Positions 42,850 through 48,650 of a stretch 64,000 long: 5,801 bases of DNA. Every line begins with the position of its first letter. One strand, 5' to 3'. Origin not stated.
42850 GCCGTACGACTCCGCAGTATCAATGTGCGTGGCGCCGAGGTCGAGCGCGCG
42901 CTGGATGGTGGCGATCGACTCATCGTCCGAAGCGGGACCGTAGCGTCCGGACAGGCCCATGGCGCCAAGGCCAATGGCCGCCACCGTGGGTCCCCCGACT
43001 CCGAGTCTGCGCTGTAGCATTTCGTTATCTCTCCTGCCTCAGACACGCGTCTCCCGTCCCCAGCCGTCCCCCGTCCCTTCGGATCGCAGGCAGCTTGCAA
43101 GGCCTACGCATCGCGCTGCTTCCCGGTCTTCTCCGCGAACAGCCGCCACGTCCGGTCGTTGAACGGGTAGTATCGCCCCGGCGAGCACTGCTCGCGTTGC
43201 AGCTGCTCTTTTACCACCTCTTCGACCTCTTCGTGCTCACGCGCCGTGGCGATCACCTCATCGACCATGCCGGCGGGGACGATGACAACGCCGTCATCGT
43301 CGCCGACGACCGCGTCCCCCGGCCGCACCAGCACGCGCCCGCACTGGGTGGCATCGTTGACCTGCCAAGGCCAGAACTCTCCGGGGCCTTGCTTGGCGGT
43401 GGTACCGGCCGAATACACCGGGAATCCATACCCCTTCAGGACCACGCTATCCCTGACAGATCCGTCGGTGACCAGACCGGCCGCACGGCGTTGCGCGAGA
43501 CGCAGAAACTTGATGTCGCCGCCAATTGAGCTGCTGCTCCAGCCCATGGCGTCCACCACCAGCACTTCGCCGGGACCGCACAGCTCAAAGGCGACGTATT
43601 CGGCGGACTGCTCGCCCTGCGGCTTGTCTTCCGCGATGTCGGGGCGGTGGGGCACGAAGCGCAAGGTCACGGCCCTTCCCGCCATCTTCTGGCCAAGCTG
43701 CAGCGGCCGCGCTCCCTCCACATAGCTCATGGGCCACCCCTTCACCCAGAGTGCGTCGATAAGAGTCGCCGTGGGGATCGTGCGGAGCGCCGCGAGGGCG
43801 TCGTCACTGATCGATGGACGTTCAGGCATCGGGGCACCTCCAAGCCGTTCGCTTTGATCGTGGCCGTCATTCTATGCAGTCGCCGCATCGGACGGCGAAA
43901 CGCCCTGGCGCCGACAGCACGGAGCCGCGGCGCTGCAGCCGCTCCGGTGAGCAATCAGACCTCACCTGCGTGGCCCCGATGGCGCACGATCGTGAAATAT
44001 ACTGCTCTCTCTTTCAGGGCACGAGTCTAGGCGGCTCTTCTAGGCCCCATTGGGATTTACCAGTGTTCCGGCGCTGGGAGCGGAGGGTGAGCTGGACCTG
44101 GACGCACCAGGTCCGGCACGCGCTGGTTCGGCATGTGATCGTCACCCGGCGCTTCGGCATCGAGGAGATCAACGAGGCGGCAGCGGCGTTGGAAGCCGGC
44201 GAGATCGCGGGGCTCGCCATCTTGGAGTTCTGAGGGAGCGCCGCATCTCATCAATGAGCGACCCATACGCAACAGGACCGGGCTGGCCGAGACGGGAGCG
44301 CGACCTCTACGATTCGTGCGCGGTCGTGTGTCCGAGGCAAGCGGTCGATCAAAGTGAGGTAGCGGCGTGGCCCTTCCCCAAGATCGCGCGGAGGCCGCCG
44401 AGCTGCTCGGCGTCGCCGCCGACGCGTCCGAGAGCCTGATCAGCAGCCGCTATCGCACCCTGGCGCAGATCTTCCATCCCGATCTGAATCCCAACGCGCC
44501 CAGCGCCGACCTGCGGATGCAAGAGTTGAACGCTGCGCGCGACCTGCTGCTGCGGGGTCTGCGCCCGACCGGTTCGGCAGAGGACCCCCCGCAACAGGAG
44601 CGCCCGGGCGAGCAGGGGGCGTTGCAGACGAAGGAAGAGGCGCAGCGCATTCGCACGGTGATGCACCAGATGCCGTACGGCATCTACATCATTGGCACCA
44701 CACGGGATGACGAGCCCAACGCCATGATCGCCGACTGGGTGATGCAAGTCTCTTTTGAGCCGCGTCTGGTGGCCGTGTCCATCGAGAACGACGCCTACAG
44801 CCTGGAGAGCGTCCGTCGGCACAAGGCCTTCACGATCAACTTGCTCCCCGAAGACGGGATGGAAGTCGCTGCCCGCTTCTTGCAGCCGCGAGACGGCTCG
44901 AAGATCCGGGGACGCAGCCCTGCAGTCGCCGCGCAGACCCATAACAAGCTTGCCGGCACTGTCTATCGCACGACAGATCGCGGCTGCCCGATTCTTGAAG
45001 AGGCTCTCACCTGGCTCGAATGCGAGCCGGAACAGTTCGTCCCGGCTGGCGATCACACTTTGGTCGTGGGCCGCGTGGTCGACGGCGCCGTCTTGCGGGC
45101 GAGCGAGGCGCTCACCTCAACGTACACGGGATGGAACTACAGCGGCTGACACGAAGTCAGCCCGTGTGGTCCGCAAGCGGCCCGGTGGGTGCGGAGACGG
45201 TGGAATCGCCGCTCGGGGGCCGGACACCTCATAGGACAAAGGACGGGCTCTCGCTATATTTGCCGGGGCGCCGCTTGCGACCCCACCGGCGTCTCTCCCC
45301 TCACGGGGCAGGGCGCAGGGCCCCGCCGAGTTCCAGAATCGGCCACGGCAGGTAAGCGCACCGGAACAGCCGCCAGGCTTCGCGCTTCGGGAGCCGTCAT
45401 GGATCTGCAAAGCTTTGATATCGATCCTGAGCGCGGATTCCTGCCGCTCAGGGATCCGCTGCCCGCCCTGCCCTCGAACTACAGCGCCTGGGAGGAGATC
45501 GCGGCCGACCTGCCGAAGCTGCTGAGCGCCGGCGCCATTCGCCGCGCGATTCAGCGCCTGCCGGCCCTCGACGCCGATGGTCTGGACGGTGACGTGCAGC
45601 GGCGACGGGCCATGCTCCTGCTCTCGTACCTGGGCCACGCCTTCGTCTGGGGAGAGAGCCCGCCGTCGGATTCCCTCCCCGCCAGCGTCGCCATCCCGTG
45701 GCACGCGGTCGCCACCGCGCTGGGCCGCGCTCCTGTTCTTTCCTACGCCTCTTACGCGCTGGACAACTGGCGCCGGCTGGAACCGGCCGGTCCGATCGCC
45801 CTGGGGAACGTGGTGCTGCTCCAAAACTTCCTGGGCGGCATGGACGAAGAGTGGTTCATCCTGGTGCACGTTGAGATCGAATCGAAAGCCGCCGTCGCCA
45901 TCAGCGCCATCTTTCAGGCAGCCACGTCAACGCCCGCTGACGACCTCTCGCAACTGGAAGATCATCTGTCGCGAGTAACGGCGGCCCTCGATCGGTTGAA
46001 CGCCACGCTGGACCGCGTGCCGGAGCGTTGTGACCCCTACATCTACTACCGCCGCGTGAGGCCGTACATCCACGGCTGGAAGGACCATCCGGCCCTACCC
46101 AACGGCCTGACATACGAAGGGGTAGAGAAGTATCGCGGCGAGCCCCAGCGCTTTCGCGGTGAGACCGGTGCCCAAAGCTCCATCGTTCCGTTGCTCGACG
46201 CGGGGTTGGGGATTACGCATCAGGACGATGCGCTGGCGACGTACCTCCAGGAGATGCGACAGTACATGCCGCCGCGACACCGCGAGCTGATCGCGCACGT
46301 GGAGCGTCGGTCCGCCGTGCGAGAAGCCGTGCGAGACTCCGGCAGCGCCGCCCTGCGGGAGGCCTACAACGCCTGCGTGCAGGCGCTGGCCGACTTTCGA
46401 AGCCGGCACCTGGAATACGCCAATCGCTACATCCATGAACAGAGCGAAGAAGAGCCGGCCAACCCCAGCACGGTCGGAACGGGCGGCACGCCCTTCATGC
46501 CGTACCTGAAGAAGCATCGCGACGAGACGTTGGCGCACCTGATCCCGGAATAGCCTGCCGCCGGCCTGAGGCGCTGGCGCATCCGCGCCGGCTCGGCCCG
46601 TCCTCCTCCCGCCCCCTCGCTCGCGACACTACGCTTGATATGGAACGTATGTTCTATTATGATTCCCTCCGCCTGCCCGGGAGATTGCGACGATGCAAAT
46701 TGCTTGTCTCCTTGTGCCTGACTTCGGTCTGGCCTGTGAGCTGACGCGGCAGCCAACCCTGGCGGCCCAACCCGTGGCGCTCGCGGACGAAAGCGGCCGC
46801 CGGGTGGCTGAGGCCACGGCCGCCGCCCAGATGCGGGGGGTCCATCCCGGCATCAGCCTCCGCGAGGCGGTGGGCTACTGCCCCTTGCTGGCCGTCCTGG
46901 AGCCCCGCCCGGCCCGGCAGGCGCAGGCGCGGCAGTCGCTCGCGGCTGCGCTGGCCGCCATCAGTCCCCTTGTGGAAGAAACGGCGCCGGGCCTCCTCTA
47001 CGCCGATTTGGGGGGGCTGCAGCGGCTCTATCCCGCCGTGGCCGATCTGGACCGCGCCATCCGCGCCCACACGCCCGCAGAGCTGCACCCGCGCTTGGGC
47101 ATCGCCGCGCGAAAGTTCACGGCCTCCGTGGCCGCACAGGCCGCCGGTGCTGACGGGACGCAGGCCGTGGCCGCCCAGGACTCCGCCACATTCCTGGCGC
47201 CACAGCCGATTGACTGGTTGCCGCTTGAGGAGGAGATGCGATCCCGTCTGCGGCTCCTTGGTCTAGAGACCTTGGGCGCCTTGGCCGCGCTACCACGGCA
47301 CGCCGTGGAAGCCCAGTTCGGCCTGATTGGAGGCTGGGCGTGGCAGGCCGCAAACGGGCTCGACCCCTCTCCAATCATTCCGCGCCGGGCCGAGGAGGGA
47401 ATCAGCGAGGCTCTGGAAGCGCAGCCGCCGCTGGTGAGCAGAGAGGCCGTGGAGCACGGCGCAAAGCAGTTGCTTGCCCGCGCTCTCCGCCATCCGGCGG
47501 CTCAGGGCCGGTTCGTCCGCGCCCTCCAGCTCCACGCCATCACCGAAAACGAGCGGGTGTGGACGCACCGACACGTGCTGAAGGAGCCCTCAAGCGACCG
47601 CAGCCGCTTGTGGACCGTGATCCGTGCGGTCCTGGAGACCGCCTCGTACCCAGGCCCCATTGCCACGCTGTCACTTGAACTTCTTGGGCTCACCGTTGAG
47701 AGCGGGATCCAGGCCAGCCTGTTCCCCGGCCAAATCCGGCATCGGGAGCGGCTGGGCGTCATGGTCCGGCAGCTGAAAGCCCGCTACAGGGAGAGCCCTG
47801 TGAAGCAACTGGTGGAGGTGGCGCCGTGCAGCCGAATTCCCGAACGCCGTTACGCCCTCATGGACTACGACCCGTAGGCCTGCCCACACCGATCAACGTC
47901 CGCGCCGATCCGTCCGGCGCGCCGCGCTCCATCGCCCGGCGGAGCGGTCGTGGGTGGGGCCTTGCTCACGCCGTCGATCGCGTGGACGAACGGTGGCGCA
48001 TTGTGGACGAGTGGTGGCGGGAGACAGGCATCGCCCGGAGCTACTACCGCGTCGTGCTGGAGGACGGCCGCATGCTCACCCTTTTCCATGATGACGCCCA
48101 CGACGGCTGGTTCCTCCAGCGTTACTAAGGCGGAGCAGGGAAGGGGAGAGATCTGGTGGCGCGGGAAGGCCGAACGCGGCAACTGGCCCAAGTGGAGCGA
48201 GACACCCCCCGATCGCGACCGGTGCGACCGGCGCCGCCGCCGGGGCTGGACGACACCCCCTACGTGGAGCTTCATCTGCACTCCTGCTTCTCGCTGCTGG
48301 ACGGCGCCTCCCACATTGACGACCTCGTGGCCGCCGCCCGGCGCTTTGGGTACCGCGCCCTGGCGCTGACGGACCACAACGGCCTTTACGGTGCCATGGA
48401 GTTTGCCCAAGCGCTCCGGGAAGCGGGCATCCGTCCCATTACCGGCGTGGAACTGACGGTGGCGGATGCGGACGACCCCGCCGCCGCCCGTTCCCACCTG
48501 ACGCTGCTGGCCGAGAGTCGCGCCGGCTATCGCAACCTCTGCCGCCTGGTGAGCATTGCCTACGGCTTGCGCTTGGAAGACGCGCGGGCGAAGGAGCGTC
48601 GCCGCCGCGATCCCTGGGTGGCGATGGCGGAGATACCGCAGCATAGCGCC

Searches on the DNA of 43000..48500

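Call 6: search_rna_families(source=window, start=43000, end=48500, threshold=evalue, max_evalue=1)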
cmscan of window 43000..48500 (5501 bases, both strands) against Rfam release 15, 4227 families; matches with E-value up to 1: 0.
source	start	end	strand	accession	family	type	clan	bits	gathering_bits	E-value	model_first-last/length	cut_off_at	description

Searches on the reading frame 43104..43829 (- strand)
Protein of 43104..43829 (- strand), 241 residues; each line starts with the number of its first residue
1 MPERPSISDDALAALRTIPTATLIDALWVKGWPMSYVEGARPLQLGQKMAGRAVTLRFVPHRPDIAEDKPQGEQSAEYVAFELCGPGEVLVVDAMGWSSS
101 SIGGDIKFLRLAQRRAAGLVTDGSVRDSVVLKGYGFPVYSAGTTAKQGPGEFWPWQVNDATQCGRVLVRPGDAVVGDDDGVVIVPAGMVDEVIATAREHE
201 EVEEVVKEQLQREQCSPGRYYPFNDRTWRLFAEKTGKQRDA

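Call 3: search_protein_families(library=pfam, proteins=[window:43104-43829:-], max_evalue=0.01)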
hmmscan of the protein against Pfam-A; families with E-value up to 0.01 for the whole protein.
window:43104-43829:- (241 aa): 1 family
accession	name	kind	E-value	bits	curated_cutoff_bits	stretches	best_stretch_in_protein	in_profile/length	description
PF03737.21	RraA-like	-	2.2e-29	103.1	24.5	1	20-183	1-152/152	Aldolase/RraA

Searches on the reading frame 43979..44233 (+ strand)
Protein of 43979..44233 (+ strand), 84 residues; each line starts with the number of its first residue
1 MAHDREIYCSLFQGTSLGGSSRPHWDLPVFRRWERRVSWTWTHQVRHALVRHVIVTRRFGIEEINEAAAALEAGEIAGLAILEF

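Call 66: search_protein_families(library=pfam, proteins=[window:43979-44233:+], max_evalue=5)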
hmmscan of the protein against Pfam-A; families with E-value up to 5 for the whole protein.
window:43979-44233:+ (84 aa): 0 families

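Call 67: search_solved_structures(query=window:43979-44230:+, max_evalue=5, show_alignments=2)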
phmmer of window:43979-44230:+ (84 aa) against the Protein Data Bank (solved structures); distinct sequences matched with E-value up to 5: 0.

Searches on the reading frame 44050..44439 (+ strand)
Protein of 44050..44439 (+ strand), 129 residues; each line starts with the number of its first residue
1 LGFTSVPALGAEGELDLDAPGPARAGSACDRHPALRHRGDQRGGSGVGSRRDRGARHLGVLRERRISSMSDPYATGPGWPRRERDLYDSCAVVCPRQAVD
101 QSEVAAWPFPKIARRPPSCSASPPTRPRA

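Call 66: search_protein_families(library=pfam, proteins=[window:44050-44439:+], max_evalue=5)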
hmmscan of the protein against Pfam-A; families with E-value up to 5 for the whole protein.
window:44050-44439:+ (129 aa): 0 families

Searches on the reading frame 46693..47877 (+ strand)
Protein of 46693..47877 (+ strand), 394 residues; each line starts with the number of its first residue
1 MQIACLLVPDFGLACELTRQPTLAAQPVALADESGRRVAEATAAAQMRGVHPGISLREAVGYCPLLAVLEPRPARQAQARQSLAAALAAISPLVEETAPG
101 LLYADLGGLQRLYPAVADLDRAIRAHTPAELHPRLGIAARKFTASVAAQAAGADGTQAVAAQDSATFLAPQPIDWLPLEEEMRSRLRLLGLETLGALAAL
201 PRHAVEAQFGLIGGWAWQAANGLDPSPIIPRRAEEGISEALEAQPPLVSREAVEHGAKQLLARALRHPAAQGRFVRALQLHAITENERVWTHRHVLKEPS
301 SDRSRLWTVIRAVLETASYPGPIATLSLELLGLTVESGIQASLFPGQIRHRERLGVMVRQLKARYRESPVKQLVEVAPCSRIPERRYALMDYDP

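Call 3: search_protein_families(library=pfam, proteins=[window:46693-47877:+], max_evalue=0.01)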
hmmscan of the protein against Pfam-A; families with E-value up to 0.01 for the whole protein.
window:46693-47877:+ (394 aa): 2 families
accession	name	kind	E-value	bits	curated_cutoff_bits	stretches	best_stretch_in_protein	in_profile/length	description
PF00817.25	IMS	-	6.9e-17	62.2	23.2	1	10-148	5-147/148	impB/mucB/samB family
PF11799.13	IMS_C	-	3.3e-05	24.7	20.7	1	246-343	13-109/109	impB/mucB/samB family C-terminal domain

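Call 49: find_related_loci(query=window:46693-47877:+, collection=genome_contigs, flank=7000)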
Query window:46693-47877:+ (394 aa) in genome_contigs; peptide patterns used: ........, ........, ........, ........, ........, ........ (x = any residue, [..] = any of these).
525 stretches matched a pattern; 1 encode a relative of the query (tblastn E <= 1e-3); 1 distinct loci.
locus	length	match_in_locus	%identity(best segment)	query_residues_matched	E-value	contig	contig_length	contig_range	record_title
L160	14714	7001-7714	28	11-245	2e-13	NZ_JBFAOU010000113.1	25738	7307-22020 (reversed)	Catellatospora sp. NPDC049609 NPDC049609_104_H2.ctg-0113, whole genome shotgun sequence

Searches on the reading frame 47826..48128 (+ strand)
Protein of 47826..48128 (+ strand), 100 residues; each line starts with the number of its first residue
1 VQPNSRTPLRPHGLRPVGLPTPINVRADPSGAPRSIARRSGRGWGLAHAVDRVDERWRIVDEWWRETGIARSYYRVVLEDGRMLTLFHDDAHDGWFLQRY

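Call 3: search_protein_families(library=pfam, proteins=[window:47826-48128:+], max_evalue=0.01)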
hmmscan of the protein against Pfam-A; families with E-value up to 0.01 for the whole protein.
window:47826-48128:+ (100 aa): 1 family
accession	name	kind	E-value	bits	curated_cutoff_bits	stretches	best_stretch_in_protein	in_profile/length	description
PF20114.4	DUF6504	-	0.0034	18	24.2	1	47-98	36-99/103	Domain of unknown function (DUF6504)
